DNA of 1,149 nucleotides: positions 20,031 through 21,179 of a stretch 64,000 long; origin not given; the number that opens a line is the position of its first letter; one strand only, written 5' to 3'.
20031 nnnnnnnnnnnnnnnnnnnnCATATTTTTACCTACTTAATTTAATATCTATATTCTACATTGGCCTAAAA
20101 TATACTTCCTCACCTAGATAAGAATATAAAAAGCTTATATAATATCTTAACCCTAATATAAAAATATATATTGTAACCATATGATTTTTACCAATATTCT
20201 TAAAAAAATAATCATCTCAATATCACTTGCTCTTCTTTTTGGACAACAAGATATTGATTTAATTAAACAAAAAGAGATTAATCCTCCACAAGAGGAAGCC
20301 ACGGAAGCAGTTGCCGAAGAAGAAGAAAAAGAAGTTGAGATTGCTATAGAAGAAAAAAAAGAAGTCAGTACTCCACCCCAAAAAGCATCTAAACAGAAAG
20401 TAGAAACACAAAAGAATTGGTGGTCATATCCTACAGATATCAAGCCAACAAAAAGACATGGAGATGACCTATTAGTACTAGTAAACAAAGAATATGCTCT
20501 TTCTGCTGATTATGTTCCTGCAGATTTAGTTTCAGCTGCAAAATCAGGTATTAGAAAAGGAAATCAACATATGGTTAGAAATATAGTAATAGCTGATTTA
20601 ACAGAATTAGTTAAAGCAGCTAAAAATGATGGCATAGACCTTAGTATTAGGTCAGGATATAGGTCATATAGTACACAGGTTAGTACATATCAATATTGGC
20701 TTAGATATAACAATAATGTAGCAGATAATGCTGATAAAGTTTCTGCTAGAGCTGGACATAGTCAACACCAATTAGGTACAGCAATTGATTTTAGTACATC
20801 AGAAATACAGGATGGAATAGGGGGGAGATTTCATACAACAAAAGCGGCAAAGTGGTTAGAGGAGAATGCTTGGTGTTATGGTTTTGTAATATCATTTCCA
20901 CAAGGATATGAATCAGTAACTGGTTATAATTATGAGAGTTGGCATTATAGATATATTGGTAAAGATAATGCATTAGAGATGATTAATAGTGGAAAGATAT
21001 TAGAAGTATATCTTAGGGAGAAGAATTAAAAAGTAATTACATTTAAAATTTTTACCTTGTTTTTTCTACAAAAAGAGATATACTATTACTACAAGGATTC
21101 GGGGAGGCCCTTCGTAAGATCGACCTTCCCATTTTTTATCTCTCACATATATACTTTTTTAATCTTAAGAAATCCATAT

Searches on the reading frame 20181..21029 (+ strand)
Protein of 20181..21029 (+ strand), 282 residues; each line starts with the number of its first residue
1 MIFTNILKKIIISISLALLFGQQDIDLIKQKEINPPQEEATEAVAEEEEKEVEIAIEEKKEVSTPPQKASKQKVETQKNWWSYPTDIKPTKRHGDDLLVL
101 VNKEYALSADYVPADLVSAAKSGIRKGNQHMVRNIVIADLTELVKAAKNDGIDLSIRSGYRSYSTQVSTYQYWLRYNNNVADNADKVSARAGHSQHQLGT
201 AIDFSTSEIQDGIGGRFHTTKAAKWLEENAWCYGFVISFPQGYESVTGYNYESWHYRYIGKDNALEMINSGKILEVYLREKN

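Call 67: search_protein_families(library=pfam, proteins=[window:20181-21029:+], max_evalue=0.001)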
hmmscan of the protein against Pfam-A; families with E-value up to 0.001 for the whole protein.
window:20181-21029:+ (282 aa): 1 family
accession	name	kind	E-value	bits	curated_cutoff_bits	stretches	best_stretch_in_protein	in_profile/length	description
PF02557.22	VanY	-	9.7e-37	126.1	25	1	130-261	2-132/132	D-alanyl-D-alanine carboxypeptidase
